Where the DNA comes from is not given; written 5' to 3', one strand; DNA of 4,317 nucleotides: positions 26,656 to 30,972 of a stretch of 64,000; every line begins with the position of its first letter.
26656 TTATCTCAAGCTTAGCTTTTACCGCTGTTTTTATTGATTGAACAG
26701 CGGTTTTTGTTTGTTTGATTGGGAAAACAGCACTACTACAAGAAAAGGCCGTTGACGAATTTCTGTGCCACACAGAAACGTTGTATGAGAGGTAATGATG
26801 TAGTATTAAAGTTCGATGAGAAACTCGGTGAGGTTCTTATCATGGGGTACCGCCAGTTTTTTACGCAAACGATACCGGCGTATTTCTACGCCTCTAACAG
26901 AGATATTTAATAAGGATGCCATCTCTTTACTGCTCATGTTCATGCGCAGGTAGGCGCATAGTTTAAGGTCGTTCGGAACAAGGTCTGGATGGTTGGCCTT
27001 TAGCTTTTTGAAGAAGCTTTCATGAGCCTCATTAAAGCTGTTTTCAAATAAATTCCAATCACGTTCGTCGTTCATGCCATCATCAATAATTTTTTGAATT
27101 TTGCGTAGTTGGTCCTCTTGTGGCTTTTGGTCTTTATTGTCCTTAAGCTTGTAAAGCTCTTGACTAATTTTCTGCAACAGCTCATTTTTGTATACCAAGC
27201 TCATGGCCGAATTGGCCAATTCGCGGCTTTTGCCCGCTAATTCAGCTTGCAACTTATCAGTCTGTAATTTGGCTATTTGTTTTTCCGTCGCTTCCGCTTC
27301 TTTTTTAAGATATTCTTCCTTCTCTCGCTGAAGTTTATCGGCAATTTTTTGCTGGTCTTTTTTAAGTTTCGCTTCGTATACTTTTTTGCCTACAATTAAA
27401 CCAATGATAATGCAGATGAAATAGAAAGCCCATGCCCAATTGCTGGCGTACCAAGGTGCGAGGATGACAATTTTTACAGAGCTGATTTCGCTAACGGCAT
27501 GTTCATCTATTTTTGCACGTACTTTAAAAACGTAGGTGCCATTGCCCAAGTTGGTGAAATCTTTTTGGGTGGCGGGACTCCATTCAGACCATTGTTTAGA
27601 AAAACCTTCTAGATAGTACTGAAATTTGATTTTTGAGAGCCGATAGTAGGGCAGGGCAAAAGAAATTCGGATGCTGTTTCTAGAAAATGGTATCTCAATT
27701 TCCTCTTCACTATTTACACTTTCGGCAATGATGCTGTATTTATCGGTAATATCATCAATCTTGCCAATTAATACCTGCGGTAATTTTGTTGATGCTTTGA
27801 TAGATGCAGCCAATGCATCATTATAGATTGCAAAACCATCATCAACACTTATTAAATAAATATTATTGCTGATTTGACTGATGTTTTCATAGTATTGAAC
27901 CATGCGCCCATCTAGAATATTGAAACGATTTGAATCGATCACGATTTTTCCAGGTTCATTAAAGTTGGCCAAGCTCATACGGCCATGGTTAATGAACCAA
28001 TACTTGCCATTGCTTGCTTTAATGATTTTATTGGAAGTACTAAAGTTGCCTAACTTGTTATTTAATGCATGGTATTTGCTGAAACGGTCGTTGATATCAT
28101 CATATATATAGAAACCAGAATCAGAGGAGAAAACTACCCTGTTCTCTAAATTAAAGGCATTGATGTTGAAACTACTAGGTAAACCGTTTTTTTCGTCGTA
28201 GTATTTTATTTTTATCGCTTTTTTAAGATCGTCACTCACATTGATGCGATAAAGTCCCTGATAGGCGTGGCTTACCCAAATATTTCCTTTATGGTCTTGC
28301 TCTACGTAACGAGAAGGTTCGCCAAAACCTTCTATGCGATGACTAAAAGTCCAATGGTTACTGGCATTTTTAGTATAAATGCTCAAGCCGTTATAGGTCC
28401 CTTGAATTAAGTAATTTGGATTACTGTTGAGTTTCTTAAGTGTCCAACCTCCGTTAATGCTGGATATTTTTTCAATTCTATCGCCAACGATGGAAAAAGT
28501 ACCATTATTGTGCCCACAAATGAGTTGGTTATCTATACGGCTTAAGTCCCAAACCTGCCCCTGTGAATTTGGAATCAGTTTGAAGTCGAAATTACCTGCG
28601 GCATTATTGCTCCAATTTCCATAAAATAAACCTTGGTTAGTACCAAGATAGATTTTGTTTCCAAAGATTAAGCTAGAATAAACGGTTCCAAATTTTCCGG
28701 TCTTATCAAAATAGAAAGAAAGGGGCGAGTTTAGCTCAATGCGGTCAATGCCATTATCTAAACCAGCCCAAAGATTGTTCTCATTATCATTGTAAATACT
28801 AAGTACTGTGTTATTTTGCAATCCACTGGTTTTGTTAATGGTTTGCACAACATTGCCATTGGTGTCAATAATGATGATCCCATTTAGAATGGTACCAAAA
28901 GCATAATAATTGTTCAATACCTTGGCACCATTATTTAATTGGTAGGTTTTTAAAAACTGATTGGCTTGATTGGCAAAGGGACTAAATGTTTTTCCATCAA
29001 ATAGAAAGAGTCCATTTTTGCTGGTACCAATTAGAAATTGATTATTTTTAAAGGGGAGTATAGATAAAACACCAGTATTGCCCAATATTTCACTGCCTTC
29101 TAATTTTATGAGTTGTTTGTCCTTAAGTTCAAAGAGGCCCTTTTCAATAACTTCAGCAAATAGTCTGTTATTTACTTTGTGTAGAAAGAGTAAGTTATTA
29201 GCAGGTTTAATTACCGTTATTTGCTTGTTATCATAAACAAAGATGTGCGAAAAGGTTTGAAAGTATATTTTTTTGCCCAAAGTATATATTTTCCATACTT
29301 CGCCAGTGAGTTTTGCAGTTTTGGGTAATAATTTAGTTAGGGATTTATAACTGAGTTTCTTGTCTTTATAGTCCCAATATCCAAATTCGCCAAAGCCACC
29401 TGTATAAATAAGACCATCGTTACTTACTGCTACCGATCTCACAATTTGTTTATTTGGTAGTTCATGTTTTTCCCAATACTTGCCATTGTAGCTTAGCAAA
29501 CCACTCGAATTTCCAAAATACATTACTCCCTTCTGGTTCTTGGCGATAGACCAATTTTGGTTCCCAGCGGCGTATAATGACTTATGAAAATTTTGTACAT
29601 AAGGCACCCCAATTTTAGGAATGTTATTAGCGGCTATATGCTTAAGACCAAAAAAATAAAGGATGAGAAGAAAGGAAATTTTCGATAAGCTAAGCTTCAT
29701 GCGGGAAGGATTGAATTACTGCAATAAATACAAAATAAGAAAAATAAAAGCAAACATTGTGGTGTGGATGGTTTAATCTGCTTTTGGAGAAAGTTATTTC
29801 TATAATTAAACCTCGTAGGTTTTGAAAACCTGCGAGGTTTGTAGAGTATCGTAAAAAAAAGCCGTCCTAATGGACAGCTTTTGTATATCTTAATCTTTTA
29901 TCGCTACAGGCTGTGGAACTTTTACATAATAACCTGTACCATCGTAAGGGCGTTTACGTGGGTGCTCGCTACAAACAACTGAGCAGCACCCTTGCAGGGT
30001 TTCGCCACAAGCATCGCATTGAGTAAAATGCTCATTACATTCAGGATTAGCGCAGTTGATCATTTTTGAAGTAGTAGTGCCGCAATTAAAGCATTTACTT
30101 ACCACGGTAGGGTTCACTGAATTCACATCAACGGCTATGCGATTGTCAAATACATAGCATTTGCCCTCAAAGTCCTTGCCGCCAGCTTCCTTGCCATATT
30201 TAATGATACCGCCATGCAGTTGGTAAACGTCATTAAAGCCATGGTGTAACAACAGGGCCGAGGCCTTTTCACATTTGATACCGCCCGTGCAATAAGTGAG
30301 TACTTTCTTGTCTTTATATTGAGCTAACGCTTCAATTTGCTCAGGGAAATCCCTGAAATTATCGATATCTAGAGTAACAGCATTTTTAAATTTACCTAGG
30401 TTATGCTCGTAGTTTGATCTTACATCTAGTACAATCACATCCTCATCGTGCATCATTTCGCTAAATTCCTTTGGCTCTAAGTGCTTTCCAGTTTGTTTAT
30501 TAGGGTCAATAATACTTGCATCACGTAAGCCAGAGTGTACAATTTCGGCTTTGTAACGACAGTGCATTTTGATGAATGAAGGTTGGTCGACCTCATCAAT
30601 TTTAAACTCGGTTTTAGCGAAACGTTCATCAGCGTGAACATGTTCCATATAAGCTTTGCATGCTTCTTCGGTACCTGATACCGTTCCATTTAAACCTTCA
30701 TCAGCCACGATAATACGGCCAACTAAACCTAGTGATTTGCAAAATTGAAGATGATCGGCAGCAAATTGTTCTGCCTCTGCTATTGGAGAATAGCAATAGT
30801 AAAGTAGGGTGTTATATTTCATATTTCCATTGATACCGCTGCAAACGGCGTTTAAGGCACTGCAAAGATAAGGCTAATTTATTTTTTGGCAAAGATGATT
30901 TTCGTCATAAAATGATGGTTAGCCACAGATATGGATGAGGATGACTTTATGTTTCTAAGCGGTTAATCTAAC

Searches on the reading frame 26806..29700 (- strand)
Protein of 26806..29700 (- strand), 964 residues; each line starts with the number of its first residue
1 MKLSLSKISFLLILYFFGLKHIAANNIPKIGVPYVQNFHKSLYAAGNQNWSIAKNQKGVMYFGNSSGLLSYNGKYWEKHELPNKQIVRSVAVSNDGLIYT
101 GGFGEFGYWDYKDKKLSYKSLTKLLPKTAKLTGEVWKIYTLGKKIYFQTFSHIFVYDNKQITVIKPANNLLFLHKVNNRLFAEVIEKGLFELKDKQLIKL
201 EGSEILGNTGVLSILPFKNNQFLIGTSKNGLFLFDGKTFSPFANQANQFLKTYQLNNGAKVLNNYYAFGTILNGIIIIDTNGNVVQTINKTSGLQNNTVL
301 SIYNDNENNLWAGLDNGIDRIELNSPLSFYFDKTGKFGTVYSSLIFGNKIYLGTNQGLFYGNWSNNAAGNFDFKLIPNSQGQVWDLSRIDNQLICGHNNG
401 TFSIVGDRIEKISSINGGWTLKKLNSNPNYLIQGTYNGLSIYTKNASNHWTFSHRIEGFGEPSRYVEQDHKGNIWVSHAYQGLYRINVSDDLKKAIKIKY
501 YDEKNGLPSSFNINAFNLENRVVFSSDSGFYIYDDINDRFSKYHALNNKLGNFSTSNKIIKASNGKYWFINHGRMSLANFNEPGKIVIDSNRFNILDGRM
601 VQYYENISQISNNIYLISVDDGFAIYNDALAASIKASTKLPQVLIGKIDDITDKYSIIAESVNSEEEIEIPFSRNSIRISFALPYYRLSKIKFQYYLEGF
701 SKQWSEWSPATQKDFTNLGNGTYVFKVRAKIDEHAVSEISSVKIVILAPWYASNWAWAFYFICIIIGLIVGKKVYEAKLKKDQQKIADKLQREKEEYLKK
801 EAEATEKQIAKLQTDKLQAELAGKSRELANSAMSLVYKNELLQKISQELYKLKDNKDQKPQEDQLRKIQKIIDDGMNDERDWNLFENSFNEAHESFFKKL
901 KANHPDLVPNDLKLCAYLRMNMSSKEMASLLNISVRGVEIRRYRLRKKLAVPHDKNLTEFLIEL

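Call 69: search_protein_families(library=pfam, proteins=[window:26806-29700:-], max_evalue=0.00001)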
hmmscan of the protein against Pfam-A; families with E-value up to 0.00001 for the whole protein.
window:26806-29700:- (964 aa): 2 families
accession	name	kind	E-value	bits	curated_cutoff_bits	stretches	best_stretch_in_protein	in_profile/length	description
PF07495.19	Y_Y_Y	-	2.4e-07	31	26.6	1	688-746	5-64/65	Y_Y_Y domain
PF07494.17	Reg_prop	-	2.4e-06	27.5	20.4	0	293-314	1-22/24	Two component regulator propeller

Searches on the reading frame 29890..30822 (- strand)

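Call 69: search_protein_families(library=pfam, proteins=[window:29890-30822:-], max_evalue=0.00001)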
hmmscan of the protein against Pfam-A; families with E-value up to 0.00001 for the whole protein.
window:29890-30822:- (310 aa): 3 families
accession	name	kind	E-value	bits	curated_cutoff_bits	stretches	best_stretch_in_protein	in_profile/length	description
PF17773.7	UPF0176_N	-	2.6e-24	85.9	26.2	1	3-94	1-92/92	UPF0176 acylphosphatase like domain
PF12368.13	Rhodanese_C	-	2.7e-19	69.7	26.9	1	219-284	1-65/66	Rhodanase C-terminal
PF00581.25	Rhodanese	-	9.1e-16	58.6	22.2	1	117-209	2-99/102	Rhodanese-like domain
